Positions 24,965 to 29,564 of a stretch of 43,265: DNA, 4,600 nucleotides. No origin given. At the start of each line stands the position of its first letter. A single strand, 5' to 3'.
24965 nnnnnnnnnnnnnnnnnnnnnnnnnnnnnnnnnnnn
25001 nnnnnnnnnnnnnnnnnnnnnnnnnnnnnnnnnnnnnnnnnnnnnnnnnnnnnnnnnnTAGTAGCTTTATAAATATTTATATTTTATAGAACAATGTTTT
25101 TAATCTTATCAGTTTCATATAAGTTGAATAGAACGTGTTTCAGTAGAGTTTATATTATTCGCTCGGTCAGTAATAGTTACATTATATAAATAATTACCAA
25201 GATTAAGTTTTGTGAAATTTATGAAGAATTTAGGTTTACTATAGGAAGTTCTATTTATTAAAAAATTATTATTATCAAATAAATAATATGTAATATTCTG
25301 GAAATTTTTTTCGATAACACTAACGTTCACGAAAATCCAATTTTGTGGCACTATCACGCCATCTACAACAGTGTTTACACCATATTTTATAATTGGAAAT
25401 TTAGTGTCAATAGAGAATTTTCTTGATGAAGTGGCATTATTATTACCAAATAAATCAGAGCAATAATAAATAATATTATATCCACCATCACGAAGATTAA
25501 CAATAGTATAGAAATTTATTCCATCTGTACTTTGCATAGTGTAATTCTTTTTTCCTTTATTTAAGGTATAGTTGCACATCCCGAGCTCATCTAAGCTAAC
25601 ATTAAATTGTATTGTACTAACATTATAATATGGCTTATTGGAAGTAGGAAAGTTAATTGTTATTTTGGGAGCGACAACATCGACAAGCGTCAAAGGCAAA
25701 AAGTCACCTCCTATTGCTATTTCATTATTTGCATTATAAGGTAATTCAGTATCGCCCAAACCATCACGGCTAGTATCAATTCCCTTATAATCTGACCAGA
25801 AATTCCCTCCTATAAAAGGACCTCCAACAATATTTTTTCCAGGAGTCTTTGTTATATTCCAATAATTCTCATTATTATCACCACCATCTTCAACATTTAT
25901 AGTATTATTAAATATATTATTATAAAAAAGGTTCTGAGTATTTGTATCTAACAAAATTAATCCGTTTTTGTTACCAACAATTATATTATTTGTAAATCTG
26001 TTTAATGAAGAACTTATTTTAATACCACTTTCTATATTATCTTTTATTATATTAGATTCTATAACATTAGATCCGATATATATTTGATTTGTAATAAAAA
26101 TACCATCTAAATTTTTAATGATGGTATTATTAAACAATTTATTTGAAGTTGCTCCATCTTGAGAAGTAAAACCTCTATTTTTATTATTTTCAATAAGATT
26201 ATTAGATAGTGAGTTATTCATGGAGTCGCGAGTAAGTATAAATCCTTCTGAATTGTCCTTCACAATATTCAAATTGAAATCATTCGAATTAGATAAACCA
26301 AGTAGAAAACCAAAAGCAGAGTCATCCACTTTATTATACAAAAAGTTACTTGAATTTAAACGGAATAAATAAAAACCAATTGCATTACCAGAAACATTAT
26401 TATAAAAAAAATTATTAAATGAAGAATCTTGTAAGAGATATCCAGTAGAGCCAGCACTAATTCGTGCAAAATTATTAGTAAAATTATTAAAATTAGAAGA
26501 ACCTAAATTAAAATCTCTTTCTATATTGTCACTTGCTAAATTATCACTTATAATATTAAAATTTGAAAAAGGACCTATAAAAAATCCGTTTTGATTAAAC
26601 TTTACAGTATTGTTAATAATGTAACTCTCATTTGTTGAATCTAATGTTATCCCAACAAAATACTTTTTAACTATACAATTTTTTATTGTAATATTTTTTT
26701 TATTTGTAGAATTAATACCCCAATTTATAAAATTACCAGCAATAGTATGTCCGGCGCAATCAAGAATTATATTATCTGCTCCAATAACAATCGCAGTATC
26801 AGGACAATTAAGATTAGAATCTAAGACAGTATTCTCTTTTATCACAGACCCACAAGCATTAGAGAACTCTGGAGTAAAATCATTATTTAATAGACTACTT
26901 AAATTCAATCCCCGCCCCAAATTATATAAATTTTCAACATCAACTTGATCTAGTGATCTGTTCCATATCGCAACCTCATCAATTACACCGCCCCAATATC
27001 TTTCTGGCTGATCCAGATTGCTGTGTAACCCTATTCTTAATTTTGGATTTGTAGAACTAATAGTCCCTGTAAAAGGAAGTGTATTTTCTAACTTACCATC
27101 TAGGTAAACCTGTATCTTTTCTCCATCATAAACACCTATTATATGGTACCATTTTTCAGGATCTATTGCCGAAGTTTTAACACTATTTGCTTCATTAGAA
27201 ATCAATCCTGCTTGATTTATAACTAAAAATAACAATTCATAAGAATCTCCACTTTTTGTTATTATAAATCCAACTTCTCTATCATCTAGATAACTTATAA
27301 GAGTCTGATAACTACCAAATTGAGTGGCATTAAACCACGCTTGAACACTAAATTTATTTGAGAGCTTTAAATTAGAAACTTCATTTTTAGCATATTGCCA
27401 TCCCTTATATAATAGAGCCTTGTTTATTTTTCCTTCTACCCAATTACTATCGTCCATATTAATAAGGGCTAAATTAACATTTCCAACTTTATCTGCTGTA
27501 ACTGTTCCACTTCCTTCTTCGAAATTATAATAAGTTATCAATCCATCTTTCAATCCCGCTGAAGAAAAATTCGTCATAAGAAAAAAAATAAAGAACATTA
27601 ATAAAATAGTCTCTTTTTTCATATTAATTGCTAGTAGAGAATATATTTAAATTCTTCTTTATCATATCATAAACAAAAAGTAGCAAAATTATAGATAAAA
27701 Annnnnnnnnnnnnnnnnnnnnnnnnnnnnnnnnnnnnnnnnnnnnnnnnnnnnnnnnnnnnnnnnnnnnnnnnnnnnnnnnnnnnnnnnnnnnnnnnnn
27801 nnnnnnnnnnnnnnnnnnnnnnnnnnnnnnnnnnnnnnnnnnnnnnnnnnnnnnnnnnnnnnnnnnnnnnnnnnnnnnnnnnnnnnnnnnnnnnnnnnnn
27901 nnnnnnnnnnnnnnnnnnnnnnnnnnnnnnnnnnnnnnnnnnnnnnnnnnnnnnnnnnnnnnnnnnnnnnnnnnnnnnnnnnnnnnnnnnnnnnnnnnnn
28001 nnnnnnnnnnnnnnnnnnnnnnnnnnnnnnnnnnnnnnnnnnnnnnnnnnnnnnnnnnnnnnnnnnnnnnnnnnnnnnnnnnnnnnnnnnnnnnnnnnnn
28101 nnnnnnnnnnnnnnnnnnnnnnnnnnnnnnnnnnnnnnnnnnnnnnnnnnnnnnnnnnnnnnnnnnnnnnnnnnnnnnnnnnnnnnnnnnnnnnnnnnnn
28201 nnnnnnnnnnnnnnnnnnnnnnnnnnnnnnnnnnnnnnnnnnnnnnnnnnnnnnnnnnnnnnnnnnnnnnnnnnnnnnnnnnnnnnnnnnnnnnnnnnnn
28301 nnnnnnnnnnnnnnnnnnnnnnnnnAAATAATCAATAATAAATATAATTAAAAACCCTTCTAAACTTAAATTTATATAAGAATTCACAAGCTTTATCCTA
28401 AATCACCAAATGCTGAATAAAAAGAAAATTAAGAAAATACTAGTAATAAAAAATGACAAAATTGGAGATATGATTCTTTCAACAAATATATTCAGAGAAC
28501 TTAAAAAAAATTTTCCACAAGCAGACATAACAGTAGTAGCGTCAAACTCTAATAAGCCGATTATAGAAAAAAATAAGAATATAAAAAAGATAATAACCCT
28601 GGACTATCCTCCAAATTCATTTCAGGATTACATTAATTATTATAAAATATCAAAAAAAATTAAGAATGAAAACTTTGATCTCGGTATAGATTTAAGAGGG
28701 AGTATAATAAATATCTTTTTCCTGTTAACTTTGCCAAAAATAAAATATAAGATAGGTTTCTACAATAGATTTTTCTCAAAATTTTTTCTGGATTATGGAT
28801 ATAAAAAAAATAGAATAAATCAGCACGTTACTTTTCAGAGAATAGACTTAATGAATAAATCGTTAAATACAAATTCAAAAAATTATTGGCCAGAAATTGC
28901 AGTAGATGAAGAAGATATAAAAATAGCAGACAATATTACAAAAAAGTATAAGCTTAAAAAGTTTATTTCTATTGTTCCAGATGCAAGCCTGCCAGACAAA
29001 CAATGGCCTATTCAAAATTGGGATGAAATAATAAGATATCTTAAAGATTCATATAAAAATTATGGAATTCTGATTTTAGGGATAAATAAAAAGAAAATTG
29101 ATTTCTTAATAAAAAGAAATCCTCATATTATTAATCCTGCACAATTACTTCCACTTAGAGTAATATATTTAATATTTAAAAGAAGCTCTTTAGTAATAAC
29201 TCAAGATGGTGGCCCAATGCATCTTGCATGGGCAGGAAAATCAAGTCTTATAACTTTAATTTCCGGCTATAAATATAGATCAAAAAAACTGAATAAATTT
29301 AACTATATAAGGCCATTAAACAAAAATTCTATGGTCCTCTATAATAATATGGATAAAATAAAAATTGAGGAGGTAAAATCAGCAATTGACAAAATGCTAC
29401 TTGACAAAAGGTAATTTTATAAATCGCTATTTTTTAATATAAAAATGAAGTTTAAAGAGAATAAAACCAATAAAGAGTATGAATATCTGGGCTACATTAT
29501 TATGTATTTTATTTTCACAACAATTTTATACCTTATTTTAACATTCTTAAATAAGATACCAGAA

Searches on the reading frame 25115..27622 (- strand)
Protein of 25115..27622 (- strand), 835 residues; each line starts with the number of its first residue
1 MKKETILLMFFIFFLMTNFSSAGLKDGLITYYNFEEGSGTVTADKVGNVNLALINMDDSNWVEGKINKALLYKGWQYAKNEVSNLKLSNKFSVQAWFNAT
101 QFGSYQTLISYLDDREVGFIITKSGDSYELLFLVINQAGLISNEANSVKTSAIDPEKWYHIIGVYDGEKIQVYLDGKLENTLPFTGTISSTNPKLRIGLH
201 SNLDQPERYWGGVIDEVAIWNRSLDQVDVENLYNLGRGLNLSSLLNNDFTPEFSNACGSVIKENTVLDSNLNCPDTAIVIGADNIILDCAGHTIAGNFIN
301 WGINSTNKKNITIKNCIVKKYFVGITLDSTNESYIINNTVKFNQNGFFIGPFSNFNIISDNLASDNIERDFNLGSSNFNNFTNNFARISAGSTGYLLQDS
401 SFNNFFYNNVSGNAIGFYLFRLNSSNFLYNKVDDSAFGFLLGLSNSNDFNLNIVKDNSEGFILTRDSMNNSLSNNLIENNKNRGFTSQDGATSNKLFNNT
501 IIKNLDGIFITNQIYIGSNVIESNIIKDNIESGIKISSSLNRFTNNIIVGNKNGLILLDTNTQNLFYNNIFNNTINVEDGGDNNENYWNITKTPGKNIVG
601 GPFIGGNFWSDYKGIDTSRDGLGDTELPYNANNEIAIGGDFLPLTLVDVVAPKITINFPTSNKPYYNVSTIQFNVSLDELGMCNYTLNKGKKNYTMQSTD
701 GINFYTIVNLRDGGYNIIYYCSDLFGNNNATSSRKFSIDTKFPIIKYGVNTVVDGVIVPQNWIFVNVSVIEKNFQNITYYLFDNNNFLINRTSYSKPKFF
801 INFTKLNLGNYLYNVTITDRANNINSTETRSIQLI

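Call 5: search_protein_families(library=ncbifam, proteins=[window:25115-27622:-], max_evalue=0.001)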
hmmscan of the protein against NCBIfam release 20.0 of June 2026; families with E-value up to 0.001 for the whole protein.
window:25115-27622:- (835 aa): 2 families
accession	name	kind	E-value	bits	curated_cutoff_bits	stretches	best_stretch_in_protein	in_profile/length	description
TIGR04247.1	NosD_copper_fam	subfamily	2.7e-14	52.6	300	2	517-633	228-330/377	nitrous oxide reductase family maturation protein NosD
NF052521.1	TafC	equivalog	1.3e-07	31.1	410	1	25-236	145-363/373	TafC family fimbrial protein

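Call 7: search_protein_families(library=pfam, proteins=[window:25115-27622:-], max_evalue=0.001)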
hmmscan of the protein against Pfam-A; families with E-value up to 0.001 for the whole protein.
window:25115-27622:- (835 aa): 4 families
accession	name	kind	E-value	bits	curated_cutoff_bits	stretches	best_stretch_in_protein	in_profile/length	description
PF05048.19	NosD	-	6.3e-38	130.8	23.6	3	517-614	114-212/212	Periplasmic copper-binding protein (NosD)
PF13385.13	Laminin_G_3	-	3.4e-23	82.9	27.6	1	78-229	7-150/151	Concanavalin A-like lectin/glucanases superfamily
PF13229.12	Beta_helix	-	9.2e-17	61.5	25.9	2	426-571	12-158/158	Right handed beta helix region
PF19077.6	Big_13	-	2.8e-06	28.2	27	0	684-740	42-102/102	Bacterial Ig-like domain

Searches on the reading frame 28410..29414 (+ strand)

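Call 7: search_protein_families(library=pfam, proteins=[window:28410-29414:+], max_evalue=0.001)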
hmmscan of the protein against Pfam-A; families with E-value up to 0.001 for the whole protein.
window:28410-29414:+ (334 aa): 1 family
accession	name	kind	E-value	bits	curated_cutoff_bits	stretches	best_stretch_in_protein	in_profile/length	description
PF01075.23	Glyco_transf_9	-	1.3e-23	84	22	1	78-316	2-233/247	Glycosyltransferase family 9 (heptosyltransferase)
